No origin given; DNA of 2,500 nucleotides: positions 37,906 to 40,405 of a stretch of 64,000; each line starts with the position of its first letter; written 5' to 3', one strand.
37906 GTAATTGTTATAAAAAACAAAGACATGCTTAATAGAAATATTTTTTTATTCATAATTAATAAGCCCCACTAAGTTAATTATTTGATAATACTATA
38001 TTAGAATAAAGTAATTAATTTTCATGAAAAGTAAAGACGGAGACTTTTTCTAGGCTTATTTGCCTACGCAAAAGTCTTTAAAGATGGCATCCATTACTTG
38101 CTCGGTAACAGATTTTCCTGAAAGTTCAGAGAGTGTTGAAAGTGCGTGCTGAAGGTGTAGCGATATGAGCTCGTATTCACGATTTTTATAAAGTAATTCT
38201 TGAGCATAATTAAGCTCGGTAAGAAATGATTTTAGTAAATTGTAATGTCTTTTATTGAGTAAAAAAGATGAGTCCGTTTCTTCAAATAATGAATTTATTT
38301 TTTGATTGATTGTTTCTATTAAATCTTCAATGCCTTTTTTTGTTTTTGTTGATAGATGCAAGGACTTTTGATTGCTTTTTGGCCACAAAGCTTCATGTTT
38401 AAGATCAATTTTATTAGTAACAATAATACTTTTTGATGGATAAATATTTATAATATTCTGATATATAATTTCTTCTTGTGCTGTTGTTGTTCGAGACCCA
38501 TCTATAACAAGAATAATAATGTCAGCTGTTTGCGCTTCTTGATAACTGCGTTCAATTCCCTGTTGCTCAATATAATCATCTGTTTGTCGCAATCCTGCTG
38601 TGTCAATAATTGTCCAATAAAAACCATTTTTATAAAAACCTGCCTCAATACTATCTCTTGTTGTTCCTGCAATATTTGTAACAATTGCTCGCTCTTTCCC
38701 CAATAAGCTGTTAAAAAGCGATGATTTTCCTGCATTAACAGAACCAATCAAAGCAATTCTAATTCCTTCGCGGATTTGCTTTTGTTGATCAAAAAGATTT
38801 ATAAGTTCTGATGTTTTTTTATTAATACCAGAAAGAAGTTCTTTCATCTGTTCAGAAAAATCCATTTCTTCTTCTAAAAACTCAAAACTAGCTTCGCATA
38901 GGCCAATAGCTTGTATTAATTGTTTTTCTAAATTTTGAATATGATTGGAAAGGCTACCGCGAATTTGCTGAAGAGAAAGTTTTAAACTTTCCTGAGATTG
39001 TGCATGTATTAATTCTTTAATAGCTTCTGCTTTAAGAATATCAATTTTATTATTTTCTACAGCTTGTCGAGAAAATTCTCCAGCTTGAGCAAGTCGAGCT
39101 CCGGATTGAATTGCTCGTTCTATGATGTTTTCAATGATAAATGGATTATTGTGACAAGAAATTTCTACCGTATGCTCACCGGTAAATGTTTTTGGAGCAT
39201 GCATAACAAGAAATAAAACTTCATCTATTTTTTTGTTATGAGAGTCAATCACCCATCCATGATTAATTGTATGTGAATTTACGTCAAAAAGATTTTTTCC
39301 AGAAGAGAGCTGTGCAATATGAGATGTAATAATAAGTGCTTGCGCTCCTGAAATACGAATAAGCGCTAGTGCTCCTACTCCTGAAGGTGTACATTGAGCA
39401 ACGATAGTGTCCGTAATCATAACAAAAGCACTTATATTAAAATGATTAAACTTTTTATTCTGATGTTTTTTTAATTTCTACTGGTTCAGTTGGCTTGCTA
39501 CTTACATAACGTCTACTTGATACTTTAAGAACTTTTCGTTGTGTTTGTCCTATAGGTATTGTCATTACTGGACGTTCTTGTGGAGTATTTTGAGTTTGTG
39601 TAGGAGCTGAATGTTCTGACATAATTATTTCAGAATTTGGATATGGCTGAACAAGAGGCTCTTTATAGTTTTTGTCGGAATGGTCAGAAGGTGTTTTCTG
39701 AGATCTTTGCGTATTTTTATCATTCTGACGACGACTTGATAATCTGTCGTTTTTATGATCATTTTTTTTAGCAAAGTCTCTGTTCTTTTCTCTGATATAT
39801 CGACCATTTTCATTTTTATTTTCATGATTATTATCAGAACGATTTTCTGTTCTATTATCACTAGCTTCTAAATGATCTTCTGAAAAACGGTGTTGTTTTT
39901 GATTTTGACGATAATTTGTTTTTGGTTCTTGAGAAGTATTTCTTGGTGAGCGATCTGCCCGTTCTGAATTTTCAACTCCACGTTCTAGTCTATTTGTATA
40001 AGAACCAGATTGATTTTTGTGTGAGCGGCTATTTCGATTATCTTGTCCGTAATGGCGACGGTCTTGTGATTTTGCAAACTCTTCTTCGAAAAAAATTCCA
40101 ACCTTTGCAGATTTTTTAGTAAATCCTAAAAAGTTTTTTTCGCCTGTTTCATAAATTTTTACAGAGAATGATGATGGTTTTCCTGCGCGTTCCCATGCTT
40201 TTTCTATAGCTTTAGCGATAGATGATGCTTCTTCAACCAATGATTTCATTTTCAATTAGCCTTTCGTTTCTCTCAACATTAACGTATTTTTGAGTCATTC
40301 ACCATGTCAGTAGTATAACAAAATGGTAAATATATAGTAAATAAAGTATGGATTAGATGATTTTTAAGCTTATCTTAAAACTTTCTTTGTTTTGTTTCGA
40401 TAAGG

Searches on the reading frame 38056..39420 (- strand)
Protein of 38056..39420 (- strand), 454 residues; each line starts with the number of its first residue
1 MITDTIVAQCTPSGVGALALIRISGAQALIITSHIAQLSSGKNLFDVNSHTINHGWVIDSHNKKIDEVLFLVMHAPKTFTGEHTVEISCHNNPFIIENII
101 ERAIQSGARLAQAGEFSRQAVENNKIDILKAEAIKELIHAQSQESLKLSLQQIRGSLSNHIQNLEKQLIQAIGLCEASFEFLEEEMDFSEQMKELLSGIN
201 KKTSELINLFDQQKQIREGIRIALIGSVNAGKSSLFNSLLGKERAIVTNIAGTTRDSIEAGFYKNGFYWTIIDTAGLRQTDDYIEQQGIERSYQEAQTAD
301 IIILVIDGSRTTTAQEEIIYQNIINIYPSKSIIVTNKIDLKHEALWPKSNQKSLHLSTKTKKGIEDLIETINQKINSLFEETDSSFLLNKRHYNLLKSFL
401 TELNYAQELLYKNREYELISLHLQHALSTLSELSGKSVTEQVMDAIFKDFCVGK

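Call 37: search_protein_families(library=pfam, proteins=[window:38056-39420:-])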
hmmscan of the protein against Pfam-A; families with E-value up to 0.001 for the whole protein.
window:38056-39420:- (454 aa): 9 families
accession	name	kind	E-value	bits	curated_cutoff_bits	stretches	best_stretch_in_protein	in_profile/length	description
PF12631.12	MnmE_helical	-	2.5e-43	149.1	40.1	1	130-451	3-211/211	MnmE helical domain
PF10396.14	TrmE_N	-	2.8e-33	115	29.8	1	5-125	1-117/117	GTP-binding protein TrmE N-terminus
PF01926.29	MMR_HSR1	-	4.9e-25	88.3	21.9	1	221-337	1-113/113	50S ribosome-binding GTPase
PF02421.24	FeoB_N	-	6e-13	49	27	1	221-341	2-118/156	Ferrous iron transport protein B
PF00009.33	GTP_EFTU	-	6.8e-08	32.7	26.5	1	220-360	4-135/188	Elongation factor Tu GTP binding domain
PF04548.22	AIG1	-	1.3e-07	31.6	27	1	221-332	2-116/212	AIG1 family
PF00350.29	Dynamin_N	-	2.5e-07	31.3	27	1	222-249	1-28/168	Dynamin family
PF16897.10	MMR_HSR1_Xtn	-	0.00043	20.7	35.2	0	329-375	56-104/106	C-terminal region of MMR_HSR1 domain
PF00071.28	Ras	-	0.00052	20.1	21.6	0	222-361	2-146/162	Ras family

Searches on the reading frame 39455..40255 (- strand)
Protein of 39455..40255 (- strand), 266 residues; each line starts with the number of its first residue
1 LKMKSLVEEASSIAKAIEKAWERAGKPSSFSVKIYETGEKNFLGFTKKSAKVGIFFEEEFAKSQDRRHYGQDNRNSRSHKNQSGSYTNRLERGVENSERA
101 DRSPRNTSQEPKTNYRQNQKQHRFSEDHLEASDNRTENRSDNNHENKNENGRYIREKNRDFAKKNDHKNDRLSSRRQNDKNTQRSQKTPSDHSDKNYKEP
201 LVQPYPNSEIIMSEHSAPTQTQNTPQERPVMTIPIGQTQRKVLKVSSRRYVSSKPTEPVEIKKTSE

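Call 38: search_protein_families(library=pfam, proteins=[window:39455-40255:-])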
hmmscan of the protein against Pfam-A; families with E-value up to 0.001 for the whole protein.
window:39455-40255:- (266 aa): 1 family
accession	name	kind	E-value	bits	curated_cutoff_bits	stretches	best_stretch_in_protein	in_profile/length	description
PF14804.11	Jag_N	-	8.1e-05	23.4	25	1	9-53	2-47/50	Jag N-terminus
